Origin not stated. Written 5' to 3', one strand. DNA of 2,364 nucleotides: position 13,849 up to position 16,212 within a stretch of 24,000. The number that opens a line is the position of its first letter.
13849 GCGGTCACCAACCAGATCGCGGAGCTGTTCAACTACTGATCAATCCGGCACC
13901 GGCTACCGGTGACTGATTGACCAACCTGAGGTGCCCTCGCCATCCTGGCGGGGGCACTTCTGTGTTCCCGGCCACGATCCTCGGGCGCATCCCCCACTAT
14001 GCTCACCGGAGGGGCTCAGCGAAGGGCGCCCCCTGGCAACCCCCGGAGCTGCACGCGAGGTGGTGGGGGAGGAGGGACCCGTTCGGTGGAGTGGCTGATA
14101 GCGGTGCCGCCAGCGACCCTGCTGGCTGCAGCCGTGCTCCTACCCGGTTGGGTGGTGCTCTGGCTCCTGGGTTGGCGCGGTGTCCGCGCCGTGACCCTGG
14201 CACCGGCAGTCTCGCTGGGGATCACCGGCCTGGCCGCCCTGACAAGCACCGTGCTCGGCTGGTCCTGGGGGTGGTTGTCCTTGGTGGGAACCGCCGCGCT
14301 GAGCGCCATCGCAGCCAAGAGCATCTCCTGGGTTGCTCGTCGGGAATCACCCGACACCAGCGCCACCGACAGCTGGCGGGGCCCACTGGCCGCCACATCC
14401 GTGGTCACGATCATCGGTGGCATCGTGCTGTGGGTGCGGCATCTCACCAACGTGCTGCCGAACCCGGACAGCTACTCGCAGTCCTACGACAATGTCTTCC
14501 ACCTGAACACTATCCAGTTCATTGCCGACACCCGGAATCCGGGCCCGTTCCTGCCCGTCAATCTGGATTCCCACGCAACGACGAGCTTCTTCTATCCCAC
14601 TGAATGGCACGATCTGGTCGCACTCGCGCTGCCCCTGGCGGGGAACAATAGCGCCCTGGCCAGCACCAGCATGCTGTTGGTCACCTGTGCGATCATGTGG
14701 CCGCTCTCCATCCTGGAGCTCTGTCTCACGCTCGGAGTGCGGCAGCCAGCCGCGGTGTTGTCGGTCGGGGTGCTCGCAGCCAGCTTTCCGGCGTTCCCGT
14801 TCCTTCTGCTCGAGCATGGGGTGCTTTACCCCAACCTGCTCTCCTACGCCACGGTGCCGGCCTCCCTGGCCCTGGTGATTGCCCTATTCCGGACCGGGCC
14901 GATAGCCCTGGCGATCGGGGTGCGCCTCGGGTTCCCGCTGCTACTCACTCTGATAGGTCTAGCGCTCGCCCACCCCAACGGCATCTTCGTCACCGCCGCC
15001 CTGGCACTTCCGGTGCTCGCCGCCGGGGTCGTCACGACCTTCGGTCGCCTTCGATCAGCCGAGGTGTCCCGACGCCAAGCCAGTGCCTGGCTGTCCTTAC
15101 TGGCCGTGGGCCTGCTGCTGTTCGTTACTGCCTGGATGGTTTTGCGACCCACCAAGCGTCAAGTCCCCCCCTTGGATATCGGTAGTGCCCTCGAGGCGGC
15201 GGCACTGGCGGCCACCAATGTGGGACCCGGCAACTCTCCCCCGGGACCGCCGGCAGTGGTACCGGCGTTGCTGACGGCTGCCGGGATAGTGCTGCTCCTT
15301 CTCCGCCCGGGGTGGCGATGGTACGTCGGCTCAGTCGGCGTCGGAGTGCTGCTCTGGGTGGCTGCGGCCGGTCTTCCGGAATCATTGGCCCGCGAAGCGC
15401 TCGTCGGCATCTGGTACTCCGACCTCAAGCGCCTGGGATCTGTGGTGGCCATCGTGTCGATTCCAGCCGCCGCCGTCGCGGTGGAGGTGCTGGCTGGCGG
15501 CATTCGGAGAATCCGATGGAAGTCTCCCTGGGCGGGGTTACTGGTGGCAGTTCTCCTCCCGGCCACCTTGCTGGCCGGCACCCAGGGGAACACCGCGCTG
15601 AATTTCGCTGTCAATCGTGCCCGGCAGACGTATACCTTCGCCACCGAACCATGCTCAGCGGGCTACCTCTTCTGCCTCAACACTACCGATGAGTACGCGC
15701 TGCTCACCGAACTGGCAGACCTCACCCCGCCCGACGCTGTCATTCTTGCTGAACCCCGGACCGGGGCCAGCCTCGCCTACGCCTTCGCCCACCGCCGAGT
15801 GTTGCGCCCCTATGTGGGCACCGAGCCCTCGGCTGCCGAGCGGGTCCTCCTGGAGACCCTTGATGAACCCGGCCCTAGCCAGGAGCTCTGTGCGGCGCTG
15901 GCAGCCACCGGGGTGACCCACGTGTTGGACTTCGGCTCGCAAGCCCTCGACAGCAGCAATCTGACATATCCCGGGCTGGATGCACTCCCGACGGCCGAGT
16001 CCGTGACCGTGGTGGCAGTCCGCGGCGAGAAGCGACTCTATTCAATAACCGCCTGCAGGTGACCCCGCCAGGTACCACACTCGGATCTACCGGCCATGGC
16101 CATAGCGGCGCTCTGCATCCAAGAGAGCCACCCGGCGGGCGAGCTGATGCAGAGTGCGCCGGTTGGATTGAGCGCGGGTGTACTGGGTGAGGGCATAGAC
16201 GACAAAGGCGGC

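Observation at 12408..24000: CWB2 surface proteins embedded in a Wzx-type glycopolymer locus: candidate actinobacterial wall-polymer/anchor (S-layer-like) system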

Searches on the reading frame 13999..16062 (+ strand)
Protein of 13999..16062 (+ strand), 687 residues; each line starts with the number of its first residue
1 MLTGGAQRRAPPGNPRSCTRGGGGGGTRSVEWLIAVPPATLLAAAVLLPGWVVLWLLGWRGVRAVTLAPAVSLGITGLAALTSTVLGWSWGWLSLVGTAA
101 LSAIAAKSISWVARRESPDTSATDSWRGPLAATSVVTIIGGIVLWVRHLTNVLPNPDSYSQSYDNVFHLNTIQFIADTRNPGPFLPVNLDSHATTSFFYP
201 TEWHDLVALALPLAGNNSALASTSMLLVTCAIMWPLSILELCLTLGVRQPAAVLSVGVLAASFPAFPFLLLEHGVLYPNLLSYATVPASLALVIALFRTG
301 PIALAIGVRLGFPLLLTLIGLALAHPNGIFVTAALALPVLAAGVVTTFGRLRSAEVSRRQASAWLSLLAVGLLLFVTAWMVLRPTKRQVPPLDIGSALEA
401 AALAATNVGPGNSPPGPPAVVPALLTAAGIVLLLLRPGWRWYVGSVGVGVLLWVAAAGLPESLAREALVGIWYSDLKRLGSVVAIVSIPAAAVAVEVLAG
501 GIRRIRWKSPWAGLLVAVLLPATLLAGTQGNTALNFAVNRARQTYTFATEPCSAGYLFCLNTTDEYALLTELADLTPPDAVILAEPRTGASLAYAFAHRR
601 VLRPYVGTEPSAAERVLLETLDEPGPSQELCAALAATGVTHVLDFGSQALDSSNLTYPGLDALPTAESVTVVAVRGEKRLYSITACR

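Call 4: search_protein_families(library=pfam, proteins=[window:13999-16062:+], max_evalue=0.01)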
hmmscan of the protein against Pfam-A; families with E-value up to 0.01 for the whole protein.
window:13999-16062:+ (687 aa): 1 family
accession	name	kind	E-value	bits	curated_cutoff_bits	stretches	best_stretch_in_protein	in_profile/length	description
PF20176.3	DUF6541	-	3.8e-130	435.6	29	1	43-685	1-646/646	Family of unknown function (DUF6541)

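Call 16: search_solved_structures(query=window:13999-16062:+, max_evalue=1)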
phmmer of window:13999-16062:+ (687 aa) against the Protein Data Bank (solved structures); distinct sequences matched with E-value up to 1: 0.

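Call 20: search_protein_families(library=ncbifam, proteins=[window:13999-16062:+], max_evalue=0.01)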
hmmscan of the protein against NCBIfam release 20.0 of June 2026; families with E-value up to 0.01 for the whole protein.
window:13999-16062:+ (687 aa): 0 families

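Call 25: find_homologous_proteins(query=window:13999-16062:+, max_evalue=0.00001)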
Query window:13999-16062:+ (687 aa): 43 proteins with E <= 0.00001 among 8000 candidates.
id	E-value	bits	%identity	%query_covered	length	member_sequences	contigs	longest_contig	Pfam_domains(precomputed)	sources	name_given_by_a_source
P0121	0.0e+0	1410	100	96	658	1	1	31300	PF20176.4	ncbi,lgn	ncbi:MAG: DUF6541 family protein [Propioniciclava sp.]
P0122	1.4e-187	644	52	96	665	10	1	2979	PF20176.4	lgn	-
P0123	2.3e-142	494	43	96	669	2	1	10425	PF20176.4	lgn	-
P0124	1.7e-141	491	45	96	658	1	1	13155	PF20176.4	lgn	-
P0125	3.2e-141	490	45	96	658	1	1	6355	PF20176.4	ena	-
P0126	9.0e-111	390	45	31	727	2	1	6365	PF20176.4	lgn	-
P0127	1.3e-68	250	31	91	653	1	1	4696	PF20176.4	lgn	-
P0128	2.1e-67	246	33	95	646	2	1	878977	PF20176.4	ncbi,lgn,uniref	ncbi:DUF6541 family protein [Microbacterium sp.]|uniref:DUF6541 family protein n=1 Tax=Microbacteriu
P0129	3.1e-64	236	32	95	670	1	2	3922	PF20176.4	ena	-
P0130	4.2e-64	236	31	96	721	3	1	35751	PF20176.4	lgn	-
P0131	8.6e-63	231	33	96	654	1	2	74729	PF20176.4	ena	-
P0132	2.3e-62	230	30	96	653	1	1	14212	PF20176.4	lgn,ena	-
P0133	2.5e-62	230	31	96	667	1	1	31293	PF20176.4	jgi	-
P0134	2.3e-61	227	29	96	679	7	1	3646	PF20176.4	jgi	jgi:hypothetical protein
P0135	4.5e-61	226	33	95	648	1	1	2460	PF20176.4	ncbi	-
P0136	2.2e-60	223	31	96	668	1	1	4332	PF20176.4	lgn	-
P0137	9.6e-60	221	30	96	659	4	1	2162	PF20176.4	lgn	-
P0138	2.4e-59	220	30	96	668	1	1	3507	PF20176.4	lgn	-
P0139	1.8e-57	214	28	94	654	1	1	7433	PF20176.4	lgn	-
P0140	3.9e-57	213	30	95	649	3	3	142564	PF20176.4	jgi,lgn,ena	-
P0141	5.8e-57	212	30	93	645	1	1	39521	PF20176.4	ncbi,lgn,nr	ncbi:MAG: hypothetical protein JWQ75_129 [Pseudarthrobacter sp.]|nr:hypothetical protein [Pseudarthr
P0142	7.5e-57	212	31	77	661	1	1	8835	PF20176.4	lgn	-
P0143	1.3e-56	211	32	95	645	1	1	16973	PF20176.4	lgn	-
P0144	1.8e-56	210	30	96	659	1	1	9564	PF20176.4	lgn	-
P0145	6.6e-56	208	31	97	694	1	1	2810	PF20176.4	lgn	-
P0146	1.2e-53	201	32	92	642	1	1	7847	PF20176.4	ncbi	ncbi:MAG: DUF6541 family protein [Humibacter sp.]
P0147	2.7e-53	200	31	96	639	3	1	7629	PF20176.4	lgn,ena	-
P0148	2.1e-52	197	31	81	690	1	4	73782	PF20176.4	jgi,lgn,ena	-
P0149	2.1e-51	194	29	96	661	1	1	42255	PF20176.4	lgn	-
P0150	1.2e-47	181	31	87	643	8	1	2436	PF20176.4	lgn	-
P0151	1.6e-46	177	29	96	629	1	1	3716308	PF20176.4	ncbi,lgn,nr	ncbi:MAG: hypothetical protein P0Y60_08205 [Candidatus Microbacterium colombiense]|nr:MAG: hypotheti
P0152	1.5e-39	154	33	67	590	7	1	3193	PF20176.4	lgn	-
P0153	4.0e-39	153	27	96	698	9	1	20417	PF20176.4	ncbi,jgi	ncbi:MAG TPA: DUF6541 family protein [Amnibacterium sp.]|jgi:hypothetical protein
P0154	3.0e-37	147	29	78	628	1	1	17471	PF20176.4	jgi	jgi:hypothetical protein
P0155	2.3e-34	137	29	95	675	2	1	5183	PF20176.4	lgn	-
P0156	2.8e-30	124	29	48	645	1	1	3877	PF20176.4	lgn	-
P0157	1.3e-28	118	28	79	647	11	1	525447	PF20176.4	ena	-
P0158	1.4e-28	118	29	36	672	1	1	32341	PF20176.4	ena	-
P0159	7.8e-26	109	31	93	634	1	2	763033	PF20176.4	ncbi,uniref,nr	ncbi:DUF6541 family protein [Pseudactinotalea suaedae]|uniref:DUF6541 family protein n=1 Tax=Pseudac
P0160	2.2e-25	108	27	91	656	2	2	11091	PF20176.4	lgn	-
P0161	1.7e-23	101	27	96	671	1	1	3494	PF20176.4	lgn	-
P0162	1.9e-22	98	28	78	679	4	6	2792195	PF20176.4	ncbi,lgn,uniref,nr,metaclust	ncbi:DUF6541 family protein [Microbacterium sediminis]|uniref:Uncharacterized protein n=1 Tax=Microb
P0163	1.6e-8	52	28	77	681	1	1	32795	PF20176.4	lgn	-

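Call 36: find_encoding_contigs(protein=P0128, flank=10000, max_places=1)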
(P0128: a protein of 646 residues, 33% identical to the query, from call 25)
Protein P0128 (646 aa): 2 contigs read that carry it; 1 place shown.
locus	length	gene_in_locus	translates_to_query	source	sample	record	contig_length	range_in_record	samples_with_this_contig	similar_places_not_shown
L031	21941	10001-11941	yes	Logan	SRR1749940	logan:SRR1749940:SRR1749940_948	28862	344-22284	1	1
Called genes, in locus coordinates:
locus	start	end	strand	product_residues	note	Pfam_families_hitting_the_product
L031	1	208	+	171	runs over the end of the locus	PF00731:AIRC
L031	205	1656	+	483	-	PF03816:LytR_cpsA_psr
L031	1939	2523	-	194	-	-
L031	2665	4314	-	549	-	PF13196:DUF4012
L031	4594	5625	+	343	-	PF00534:Glycos_transf_1, PF13692:Glyco_trans_1_4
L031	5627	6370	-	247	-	PF00005:ABC_tran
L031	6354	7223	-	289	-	PF01061:ABC2_membrane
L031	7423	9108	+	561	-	PF13439:Glyco_transf_4 (faint), PF20706:GT4-conflict, PF00534:Glycos_transf_1, PF13692:Glyco_trans_1_4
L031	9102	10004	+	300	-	PF00535:Glycos_transf_2, PF13641:Glyco_tranf_2_3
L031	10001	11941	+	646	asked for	PF20176:DUF6541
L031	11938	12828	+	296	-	PF00535:Glycos_transf_2, PF13641:Glyco_tranf_2_3 (weak)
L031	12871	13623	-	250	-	PF00535:Glycos_transf_2, PF13641:Glyco_tranf_2_3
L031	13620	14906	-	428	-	-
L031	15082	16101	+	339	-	PF00535:Glycos_transf_2, PF13641:Glyco_tranf_2_3 (weak)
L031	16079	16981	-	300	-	PF00535:Glycos_transf_2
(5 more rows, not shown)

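Call 38: predict_structure(alignment_id=A3)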
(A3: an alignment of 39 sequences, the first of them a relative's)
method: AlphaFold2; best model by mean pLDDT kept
length: 658 residues; sequences in the alignment: 39
mean_pLDDT: 92.0   pTM: 0.93
mean pLDDT of the five models: 92.0, 91.0, 90.6, 90.5, 89.9
residues with pLDDT >= 90: 516; 70-90: 111; 50-70: 29; < 50: 2
segments of 3 or more residues with pLDDT < 50: none
pLDDT, mean of each block of 10 residues (from residue 1): 95 98 97 95 98 94 97 98 84 61 95 97 95 92 96 79 74 96 97 98 98 97 97 92 83 98 94 90 97 95 97 96 96 95 95 77 90 79 72 96 97 97 94 92 91 96 97 83 90 95 93 91 73 94 97 95 97 91 95 91 97 93 82 93 96 93
secondary structure, 60 per line:
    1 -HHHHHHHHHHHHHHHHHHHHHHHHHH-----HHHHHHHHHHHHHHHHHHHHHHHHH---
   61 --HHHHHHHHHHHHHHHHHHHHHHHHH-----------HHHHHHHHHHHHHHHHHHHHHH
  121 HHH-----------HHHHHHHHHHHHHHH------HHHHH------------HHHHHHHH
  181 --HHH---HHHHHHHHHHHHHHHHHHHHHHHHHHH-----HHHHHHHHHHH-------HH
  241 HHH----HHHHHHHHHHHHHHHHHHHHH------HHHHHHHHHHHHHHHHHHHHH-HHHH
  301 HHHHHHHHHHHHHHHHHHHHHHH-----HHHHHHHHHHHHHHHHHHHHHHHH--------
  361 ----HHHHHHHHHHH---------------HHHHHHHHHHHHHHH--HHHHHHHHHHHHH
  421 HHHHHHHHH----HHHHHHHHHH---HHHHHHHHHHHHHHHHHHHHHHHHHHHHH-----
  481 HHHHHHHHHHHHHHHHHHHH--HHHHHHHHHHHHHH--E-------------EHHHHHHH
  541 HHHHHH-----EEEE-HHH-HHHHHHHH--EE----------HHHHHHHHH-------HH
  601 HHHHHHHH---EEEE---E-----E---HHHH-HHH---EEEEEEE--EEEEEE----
elements in order: H2-27 H33-57 H63-87 H99-123 H135-149 H156-160 H173-180 H189-215 H221-231 H239-243 H248-268 H275-295 H297-323 H329-352 H365-375 H391-405 H408-429 H434-443 H447-475 H481-500 H503-516 H534-546 E552-555 H561-568 H583-591 H599-608 E612-615 H629-632 E640-646 E649-654

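Call 42: fold_search(model_id=the predicted structure, library=pdb)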
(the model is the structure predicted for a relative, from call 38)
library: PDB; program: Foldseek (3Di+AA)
matches with E <= 10: 286; with E <= 0.001: 15
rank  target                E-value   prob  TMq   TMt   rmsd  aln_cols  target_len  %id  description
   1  8b6l_I                7.5e-07  1.00  0.39  0.38  11.6       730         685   12  Subtomogram average of the human Sec61-TRAP-OSTA-translocon (released 2022-12-07)
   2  6s7o_A                7.8e-07  1.00  0.39  0.40  11.2       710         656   12  Cryo-EM structure of human oligosaccharyltransferase complex OST-A (released 2019-12-18)
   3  9n9j_I                1.2e-06  1.00  0.40  0.39  10.9       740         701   11  Structure of a GRP94 folding intermediate engaged with a CCDC134- and FKBP11-bound secretory translocon (released 2025-11-19)
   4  6ftg_5                1.3e-06  1.00  0.37  0.37  11.5       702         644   11  Subtomogram average of OST-containing ribosome-translocon complexes from canine rough microsomal membranes (released 2018-03-21)
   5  7e9s_A                4.1e-06  1.00  0.39  0.31  10.2       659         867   14  Archaeal oligosaccharyltransferase AglB from Archaeoglobus fulgidus in complex with an inhibitory peptide and a dolich (released 2021-09-08)
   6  7zlh_A                5.1e-06  1.00  0.37  0.37  11.3       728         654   12  Cryo-EM structure of C-mannosyltransferase CeDPY19, in apo state, bound to CMT2-Fab and anti-Fab nanobody (released 2023-01-11)
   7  7zlg_A                6.9e-06  1.00  0.38  0.37  11.3       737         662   11  Cryo-EM structure of C-mannosyltransferase CeDPY19, in complex with acceptor peptide and bound to CMT2-Fab and anti-Fa (released 2023-01-11)
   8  7zli_A                7.8e-06  1.00  0.38  0.38  11.0       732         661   11  Cryo-EM structure of C-mannosyltransferase CeDPY19, in complex with Dol25-P-Man and bound to CMT2-Fab and anti-Fab nan (released 2023-01-11)
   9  3wak                  8.9e-06  1.00  0.39  0.31  10.3       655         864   14  Crystal structure of the Archaeoglobus fulgidus oligosaccharyltransferase (O29867_ARCFU) in the apo form (released 2013-10-30)
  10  5gmy_A                1.0e-05  1.00  0.42  0.35   9.2       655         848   13  Crystal structure of the Archaeoglobus fulgidus oligosaccharyltransferase (O29867_ARCFU) tethered with an acceptor pep (released 2017-02-01)
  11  8if8_B                1.2e-05  1.00  0.50  0.52  14.3       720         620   13  Arabinosyltransferase AftA (released 2023-05-31)
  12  6s7t_A                1.9e-05  1.00  0.38  0.36  12.4       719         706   11  Cryo-EM structure of human oligosaccharyltransferase complex OST-B (released 2019-12-18)
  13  8if8_C                2.3e-05  1.00  0.50  0.53  13.3       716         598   14  Arabinosyltransferase AftA (released 2023-05-31)
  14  9s6t_A                4.2e-04  1.00  0.36  0.46   9.4       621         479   12  Ternary cryo-EM structure of chicken ALG12 with Dol25-PP-GlcNAc2Man7, Dol25-P-Man, and Fab (released 2026-03-18)
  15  3waj                  5.5e-04  1.00  0.39  0.34   9.1       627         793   12  Crystal structure of the Archaeoglobus fulgidus oligosaccharyltransferase (O29867_ARCFU) complex with Zn and sulfate (released 2013-10-30)
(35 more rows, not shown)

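Call 79: find_related_loci(query=A3, collection=metagenome_contigs, flank=10000)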
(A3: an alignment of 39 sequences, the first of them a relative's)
Query A3 (658 aa) in metagenome_contigs; peptide patterns used: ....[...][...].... (x = any residue, [..] = any of these).
521 stretches matched a pattern; 277 encode a relative of the query (tblastn E <= 1e-3); the best 80 are kept; 80 distinct loci.
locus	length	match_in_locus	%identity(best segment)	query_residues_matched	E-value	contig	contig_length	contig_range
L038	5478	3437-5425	32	1-657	5e-76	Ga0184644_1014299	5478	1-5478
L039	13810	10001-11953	29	1-658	1e-72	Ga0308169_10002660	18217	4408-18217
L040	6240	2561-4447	32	28-656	2e-72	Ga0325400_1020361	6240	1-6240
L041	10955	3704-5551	33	31-658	4e-71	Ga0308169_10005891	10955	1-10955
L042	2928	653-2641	32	1-657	8e-72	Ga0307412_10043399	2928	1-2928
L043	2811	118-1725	32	126-658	2e-70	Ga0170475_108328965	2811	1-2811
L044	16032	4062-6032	31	1-658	3e-69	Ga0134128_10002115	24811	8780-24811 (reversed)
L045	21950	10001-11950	33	3-658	6e-69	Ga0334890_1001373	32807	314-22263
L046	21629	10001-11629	31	118-658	2e-68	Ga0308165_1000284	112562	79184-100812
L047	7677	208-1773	36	126-657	9e-69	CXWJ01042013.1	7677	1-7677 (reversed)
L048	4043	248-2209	31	1-658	2e-68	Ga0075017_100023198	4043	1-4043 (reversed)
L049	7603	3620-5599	30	1-657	3e-68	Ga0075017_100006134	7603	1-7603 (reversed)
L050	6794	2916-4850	29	1-657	9e-68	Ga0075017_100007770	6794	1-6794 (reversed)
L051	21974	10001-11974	31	1-657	4e-67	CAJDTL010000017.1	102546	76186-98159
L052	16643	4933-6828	31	31-658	4e-67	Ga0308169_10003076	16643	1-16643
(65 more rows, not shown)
